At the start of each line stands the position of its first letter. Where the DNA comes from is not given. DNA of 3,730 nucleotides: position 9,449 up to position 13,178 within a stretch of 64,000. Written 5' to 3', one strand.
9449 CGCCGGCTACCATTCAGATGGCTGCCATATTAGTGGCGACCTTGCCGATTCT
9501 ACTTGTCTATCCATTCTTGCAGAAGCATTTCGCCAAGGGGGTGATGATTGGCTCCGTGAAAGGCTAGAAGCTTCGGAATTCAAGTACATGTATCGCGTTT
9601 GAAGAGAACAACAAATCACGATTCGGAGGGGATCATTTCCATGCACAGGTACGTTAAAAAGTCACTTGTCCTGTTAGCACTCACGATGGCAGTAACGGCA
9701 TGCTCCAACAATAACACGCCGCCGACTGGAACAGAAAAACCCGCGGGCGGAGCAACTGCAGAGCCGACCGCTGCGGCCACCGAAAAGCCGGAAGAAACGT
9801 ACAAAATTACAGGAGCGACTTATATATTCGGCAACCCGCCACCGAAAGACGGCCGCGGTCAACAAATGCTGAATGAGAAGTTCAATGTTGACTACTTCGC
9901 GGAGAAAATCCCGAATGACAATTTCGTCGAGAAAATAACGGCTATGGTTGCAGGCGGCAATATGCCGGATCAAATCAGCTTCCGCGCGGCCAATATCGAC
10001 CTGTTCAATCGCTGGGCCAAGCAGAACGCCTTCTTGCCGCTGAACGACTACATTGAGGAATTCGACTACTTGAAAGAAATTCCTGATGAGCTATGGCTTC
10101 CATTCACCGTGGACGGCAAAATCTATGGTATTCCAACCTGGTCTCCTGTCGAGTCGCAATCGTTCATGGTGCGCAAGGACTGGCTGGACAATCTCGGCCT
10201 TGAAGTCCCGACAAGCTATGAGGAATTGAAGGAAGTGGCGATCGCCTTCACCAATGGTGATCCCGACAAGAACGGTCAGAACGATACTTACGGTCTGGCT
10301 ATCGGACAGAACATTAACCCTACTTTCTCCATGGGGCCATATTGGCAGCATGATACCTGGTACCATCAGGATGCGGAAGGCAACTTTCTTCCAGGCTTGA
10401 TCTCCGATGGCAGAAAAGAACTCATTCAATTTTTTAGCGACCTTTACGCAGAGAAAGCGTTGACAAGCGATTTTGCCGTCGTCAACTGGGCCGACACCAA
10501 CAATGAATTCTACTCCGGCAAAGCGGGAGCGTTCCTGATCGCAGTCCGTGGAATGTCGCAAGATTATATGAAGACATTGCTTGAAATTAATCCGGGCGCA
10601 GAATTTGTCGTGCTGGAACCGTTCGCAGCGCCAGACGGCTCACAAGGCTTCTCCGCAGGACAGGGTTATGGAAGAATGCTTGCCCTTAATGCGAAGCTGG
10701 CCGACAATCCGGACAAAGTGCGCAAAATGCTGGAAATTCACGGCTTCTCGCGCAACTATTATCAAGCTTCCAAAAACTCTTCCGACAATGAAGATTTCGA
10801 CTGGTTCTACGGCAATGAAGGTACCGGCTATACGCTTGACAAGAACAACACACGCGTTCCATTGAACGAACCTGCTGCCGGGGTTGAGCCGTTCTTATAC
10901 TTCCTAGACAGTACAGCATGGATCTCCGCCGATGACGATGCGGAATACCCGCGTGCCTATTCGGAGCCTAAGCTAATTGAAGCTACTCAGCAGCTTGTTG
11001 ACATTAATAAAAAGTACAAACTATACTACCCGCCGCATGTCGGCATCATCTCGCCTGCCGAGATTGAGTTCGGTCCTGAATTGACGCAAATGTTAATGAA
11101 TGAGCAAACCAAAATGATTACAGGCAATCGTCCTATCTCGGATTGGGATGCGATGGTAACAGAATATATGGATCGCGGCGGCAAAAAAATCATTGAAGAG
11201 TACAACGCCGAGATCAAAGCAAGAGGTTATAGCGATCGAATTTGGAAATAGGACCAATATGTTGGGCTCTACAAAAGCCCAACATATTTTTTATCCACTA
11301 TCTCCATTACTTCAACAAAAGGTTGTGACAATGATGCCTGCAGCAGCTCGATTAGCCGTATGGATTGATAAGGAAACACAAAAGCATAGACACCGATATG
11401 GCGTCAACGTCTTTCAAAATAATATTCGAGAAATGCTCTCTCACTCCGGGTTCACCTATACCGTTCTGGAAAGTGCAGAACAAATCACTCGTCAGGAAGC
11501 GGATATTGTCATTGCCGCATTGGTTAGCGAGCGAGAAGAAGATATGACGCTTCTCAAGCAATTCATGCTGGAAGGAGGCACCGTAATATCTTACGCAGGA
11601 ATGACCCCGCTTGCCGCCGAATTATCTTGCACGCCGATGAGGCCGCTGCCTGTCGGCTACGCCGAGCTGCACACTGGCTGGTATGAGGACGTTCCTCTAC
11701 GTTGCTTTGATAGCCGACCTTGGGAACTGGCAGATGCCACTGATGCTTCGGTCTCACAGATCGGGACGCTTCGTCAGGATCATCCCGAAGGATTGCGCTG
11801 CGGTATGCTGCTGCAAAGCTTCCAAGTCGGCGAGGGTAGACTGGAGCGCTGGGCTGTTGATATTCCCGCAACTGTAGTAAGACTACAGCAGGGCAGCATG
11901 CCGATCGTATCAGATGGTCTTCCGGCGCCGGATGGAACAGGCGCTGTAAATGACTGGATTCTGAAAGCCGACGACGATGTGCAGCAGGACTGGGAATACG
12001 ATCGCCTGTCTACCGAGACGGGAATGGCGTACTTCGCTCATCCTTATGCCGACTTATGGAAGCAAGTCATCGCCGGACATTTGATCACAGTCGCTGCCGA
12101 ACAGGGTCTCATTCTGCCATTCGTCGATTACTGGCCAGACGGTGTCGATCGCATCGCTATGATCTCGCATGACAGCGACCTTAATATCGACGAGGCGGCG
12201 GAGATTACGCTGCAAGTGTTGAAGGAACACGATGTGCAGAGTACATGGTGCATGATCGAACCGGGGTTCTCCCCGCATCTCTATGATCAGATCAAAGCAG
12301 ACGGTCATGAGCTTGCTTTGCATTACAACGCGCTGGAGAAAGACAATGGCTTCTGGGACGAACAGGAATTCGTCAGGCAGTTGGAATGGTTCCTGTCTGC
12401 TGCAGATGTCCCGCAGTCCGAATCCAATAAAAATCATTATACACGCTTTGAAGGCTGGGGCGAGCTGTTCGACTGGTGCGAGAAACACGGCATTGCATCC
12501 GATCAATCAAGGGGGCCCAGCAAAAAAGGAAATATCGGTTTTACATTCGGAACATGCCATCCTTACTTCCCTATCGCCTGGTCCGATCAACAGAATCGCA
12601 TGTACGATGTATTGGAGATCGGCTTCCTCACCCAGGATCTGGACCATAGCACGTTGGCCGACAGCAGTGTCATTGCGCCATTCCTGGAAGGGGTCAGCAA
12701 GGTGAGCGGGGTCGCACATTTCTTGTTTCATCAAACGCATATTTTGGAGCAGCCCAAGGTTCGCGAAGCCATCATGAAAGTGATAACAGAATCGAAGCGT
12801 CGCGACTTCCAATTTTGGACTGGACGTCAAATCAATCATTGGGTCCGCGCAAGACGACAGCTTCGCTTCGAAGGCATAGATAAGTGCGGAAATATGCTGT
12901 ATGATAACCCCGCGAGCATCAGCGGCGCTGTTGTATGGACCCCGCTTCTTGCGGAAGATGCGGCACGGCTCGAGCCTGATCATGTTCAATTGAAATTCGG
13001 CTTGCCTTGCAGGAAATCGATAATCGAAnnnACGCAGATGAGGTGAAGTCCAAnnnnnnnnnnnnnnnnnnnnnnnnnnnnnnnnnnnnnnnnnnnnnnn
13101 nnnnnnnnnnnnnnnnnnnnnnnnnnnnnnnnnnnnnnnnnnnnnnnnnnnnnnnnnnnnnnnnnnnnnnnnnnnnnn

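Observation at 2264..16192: Paralogous beta-propeller pair (one giant and S-layer-anchored, one cytoplasmic) in a sugar-uptake locus that has no recognisable glycoside hydrolase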

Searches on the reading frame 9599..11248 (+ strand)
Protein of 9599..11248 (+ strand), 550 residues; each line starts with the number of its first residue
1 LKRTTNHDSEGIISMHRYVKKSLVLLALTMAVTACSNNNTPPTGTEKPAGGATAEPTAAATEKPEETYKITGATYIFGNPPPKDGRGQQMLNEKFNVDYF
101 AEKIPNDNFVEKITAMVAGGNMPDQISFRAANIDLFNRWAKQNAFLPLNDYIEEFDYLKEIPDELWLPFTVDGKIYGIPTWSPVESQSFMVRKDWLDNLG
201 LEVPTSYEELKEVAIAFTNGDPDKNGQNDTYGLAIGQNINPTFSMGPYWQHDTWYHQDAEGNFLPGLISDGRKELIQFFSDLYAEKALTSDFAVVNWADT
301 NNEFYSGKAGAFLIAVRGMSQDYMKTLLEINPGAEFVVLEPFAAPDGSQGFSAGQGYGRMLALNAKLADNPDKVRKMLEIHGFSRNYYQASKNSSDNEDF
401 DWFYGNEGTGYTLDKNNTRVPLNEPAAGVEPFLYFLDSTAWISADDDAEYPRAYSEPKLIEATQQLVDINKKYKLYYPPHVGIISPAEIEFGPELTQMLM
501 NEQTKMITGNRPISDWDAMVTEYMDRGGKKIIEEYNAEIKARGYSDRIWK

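Call 7: search_protein_families(library=pfam, proteins=[window:9599-11248:+], max_evalue=0.001)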
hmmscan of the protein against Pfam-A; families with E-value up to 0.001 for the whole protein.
window:9599-11248:+ (550 aa): 1 family
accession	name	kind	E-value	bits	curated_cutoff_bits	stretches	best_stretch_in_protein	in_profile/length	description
PF01547.30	SBP_bac_1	-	2.4e-13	51.2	26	1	104-345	31-269/307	Bacterial extracellular solute-binding protein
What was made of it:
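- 9599..11251 (+): Large (550 aa) extracellular solute-binding protein. Pfam SBP_bac_1, E 2.4e-13 (call 7).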

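Call 8: search_protein_families(library=ncbifam, proteins=[window:9599-11248:+], max_evalue=0.01)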
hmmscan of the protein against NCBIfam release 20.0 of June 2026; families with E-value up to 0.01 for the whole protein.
window:9599-11248:+ (550 aa): 0 families

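Call 32: search_protein_families(library=pfam, proteins=[window:9599-11248:+], max_evalue=10)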
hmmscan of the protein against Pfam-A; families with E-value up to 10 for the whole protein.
window:9599-11248:+ (550 aa): 1 family
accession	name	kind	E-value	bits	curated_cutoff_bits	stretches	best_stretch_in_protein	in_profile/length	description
PF01547.30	SBP_bac_1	-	2.4e-13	51.2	26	1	104-345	31-269/307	Bacterial extracellular solute-binding protein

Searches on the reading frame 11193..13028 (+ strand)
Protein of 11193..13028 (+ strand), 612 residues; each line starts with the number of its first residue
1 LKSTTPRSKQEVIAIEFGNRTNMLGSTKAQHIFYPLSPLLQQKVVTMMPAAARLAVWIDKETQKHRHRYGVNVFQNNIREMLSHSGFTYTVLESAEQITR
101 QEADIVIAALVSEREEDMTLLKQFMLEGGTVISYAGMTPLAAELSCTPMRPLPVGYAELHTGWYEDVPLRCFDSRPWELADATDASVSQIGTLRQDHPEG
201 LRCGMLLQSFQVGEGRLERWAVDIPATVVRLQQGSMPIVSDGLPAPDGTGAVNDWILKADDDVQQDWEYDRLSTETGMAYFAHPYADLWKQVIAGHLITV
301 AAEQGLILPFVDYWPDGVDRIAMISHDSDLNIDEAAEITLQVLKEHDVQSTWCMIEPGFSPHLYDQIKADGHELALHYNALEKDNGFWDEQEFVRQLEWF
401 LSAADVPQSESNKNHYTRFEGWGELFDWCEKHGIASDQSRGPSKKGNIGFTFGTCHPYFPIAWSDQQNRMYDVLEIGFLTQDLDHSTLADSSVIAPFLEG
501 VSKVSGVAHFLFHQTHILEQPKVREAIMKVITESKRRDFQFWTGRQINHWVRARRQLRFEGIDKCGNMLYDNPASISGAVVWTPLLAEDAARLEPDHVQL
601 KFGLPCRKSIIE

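Call 7: search_protein_families(library=pfam, proteins=[window:11193-13028:+], max_evalue=0.001)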
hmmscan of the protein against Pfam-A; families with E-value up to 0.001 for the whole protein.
window:11193-13028:+ (612 aa): 0 families

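Call 8: search_protein_families(library=ncbifam, proteins=[window:11193-13028:+], max_evalue=0.01)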
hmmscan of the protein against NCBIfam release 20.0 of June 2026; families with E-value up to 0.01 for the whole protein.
window:11193-13028:+ (612 aa): 1 family
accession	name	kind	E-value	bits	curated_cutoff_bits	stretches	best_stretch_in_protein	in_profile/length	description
TIGR04243.1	nodulat_NodB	equivalog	0.008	15.7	240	0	339-378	20-61/197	chitooligosaccharide deacetylase NodB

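Call 31: search_solved_structures(query=window:11259-13028:+, max_evalue=10)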
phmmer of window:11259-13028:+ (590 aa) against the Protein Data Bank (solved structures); distinct sequences matched with E-value up to 10: 0.

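Call 32: search_protein_families(library=pfam, proteins=[window:11259-13028:+], max_evalue=10)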
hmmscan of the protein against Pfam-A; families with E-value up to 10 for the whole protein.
window:11259-13028:+ (590 aa): 2 families
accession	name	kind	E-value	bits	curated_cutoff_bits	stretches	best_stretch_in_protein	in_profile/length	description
PF01522.26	Polysacc_deac_1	-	0.0041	17.5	23.1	1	312-355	19-64/124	Polysaccharide deacetylase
PF22537.1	WbmS-like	-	0.034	14.6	27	1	303-446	2-142/186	Polysaccharide deacetylase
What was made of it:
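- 11334..13031 (+): Cytoplasmic two-domain protein, 565 aa as annotated. N-terminal ThuA/GATase1-like domain plus C-terminal CE4/NodB-fold deacetylase domain. Sub-threshold Polysacc_deac_1 and WbmS-like matches (call 32).
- On CE4 / NodB deacetylases (neighbour gene 11334..13031): The Pfam match is below threshold (17.5 bits against 23.1, call 32), so the fold and motifs are met but Pfam membership is not.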

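Call 49: find_homologous_proteins(query=window:11259-13028:+, max_evalue=0.001)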
Query window:11259-13028:+ (590 aa): 582 proteins with E <= 0.001 among 8000 candidates; the best 120 are listed.
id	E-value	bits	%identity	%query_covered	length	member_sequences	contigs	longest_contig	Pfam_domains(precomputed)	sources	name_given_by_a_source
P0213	0.0e+0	1332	100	96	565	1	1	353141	-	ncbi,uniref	ncbi:hypothetical protein [Paenibacillus chungangensis]|uniref:NodB homology domain-containing prote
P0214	0.0e+0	1108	82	96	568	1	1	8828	-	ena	-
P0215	1.6e-283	960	71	96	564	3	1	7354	-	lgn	-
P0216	2.4e-276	936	70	96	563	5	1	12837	-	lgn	-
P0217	3.3e-276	936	69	96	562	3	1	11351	-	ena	-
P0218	1.2e-275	934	69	95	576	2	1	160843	-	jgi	jgi:peptidoglycan/xylan/chitin deacetylase (PgdA/CDA1 family)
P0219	2.3e-274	930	70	95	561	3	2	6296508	-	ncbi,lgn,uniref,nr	ncbi:peptidoglycan/xylan/chitin deacetylase (PgdA/CDA1 family) [Paenibacillus castaneae]|uniref:hypo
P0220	3.8e-274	929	70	96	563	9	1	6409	-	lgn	-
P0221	6.6e-274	928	68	95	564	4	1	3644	-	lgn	-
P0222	3.0e-272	923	70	95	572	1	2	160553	-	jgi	-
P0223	1.7e-271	920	68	95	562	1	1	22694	-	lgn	-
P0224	2.7e-270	916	66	96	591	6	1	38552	-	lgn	-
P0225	1.4e-265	901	68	95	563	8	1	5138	-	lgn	-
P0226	4.4e-264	896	66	95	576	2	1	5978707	-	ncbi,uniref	ncbi:hypothetical protein ACP8HI_03800 [Paenibacillus sp. FA6]|uniref:hypothetical protein n=1 Tax=P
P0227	1.3e-261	888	66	96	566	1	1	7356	PF01522.27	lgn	-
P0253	4.4e-201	688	52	95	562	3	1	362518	-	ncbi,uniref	ncbi:hypothetical protein [Paenibacillus chungangensis]|uniref:NodB homology domain-containing prote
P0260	2.8e-198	679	53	95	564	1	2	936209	-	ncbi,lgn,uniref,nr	ncbi:hypothetical protein J31TS4_30830 [Paenibacillus sp. J31TS4]|uniref:hypothetical protein n=1 Ta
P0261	6.1e-198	677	52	95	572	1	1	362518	-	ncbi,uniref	ncbi:hypothetical protein [Paenibacillus chungangensis]|uniref:NodB homology domain-containing prote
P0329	1.5e-184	633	51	94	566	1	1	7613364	-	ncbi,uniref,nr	ncbi:hypothetical protein [Paenibacillus spongiae]|uniref:NodB homology domain-containing protein n=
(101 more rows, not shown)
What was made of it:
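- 11334..13031 (+): P0213 is 100% identical (call 49).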

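Call 52: search_solved_structures(query=A2, max_evalue=1)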
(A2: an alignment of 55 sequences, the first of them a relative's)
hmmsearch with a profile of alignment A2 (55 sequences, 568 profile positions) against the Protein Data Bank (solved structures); distinct sequences matched with E-value up to 1: 3.
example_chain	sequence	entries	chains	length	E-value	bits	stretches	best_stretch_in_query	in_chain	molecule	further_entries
5zns_A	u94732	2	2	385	0.02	16.8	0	270-358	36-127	chitin deacetylase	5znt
8jw0_H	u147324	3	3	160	0.2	13.5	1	373-406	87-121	Chlorophyll a-chlorophyll c-peridinin-protein-complex I-12, acpPCI-12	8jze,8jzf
8jw0_N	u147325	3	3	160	0.2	13.5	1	373-406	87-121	Chlorophyll a-chlorophyll c-peridinin-protein-complex I-13, acpPCI-13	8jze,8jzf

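Call 70: predict_structure(alignment_id=A2)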
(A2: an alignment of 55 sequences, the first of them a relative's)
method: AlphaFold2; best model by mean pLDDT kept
length: 565 residues; sequences in the alignment: 55
mean_pLDDT: 92.7   pTM: 0.93
mean pLDDT of the five models: 92.7, 92.4, 92.3, 90.9, 90.1
residues with pLDDT >= 90: 454; 70-90: 94; 50-70: 17; < 50: 0
segments of 3 or more residues with pLDDT < 50: none
pLDDT, mean of each block of 10 residues (from residue 1): 89 97 96 95 97 97 94 97 96 92 96 91 97 80 96 96 96 98 91 82 74 82 94 95 97 95 96 95 88 97 95 96 97 88 96 96 87 87 97 69 92 95 96 89 94 96 95 96 98 98 95 87 92 93 86 94 92
secondary structure, 60 per line:
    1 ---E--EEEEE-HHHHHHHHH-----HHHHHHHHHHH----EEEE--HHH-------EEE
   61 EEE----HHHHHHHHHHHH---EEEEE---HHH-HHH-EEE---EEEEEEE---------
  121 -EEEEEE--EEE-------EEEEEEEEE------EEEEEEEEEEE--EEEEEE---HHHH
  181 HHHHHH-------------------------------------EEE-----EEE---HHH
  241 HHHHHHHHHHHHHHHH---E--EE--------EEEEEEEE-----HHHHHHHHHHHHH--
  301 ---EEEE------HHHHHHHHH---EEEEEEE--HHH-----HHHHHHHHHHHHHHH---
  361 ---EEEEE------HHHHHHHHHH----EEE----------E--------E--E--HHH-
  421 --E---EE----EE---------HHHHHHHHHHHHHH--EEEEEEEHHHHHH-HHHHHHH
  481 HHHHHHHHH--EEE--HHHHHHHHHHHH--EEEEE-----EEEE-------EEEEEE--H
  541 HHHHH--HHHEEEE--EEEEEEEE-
elements in order: E7-11 H13-21 H27-37 E42-45 E58-63 H68-79 E83-87 E99-101 E105-111 E122-127 E130-132 E140-148 E155-165 E168-173 H177-186 E224-226 E232-234 H238-256 E273-280 H286-298 E304-307 H314-322 E326-332 H343-357 E364-368 H375-384 E389-391 H444-457 E460-466 H467-472 H474-489 E492-494 H497-508 E511-515 E521-524 E532-537 H540-545 E551-554 E557-564
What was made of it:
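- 11334..13031 (+): AF2 pLDDT 92.7 (call 70).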

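Call 86: find_encoding_contigs(protein=P0253, flank=10000, max_places=1)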
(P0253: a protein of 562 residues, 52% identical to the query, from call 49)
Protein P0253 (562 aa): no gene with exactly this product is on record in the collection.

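Call 87: find_encoding_contigs(protein=P0261, flank=10000, max_places=1)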
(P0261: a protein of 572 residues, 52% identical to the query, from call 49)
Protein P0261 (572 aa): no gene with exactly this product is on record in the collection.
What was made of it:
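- Tried and rejected: Look-ups of the other P. chungangensis CE4-like paralogues failed because they are not on record (calls 86, 87).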

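Call 88: find_encoding_contigs(protein=P0329, flank=10000, max_places=1)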
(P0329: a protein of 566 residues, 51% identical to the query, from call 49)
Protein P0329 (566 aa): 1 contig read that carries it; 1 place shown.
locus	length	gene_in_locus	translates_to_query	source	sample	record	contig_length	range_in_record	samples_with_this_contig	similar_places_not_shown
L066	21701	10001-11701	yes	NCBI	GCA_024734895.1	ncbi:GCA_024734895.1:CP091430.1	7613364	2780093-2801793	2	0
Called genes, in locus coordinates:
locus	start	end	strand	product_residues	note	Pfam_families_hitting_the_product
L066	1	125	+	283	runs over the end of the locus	PF02737:3HCDH_N, PF00725:3HCDH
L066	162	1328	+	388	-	PF02771:Acyl-CoA_dh_N, PF02770:Acyl-CoA_dh_M, PF00441:Acyl-CoA_dh_1, PF08028:Acyl-CoA_dh_2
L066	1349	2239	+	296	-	PF13714:PEP_mutase, PF00463:ICL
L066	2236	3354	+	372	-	PF00285:Citrate_synt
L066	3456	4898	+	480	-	PF03972:MmgE_PrpD_N, PF19305:MmgE_PrpD_C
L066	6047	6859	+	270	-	PF02817:E3_binding, PF00198:2-oxoacid_dh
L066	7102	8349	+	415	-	PF01041:DegT_DnrJ_EryC1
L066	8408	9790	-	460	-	PF00392:GntR, PF01547:SBP_bac_1, PF13416:SBP_bac_8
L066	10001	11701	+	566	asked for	-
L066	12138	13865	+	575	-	PF06580:His_kinase, PF02518:HATPase_c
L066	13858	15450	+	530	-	PF00072:Response_reg, PF00165:HTH_AraC, PF12833:HTH_18, PF00165:HTH_AraC (weak)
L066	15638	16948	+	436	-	PF01547:SBP_bac_1, PF13531:SBP_bac_11 (faint), PF13416:SBP_bac_8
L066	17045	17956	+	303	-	PF00528:BPD_transp_1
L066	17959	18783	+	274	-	PF00528:BPD_transp_1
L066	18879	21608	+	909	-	PF25788:Ig_Rha78A_N, PF08531:Bac_rhamnosid_N, PF05592:Bac_rhamnosid, PF17389:Bac_rhamnosid6H, PF22422:MGH1-like_GH (faint), PF17390:Bac_rhamnosid_C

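Call 89: find_encoding_contigs(protein=P0260, flank=10000, max_places=1)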
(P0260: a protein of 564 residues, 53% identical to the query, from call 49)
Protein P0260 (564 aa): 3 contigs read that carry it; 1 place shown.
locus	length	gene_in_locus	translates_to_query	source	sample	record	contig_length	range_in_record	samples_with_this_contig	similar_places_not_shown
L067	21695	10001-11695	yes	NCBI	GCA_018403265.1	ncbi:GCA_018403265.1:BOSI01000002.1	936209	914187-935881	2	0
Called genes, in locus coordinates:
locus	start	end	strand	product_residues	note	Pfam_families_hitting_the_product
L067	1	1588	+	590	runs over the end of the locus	PF13625:Helicase_C_3, PF00176:SNF2-rel_dom (weak), PF04851:ResIII, PF16203:ERCC3_RAD25_C, PF00271:Helicase_C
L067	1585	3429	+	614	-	PF13625:Helicase_C_3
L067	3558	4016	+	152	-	PF06133:Com_YlbF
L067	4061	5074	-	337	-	PF06089:Asparaginase_II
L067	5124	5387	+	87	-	PF09902:DUF2129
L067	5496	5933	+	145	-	-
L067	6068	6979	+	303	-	PF00126:HTH_1, PF03466:LysR_substrate, PF12727:PBP_like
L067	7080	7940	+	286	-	PF02811:PHP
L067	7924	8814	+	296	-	PF00483:NTP_transferase, PF12804:NTP_transf_3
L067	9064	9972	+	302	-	PF01408:GFO_IDH_MocA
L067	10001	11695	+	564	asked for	-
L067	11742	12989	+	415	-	PF01053:Cys_Met_Meta_PP (weak), PF01041:DegT_DnrJ_EryC1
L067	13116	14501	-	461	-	PF00392:GntR, PF01547:SBP_bac_1, PF13416:SBP_bac_8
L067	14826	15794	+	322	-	PF00528:BPD_transp_1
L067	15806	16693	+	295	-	PF00528:BPD_transp_1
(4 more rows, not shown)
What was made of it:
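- This points to keto-sugar chemistry (call 89).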
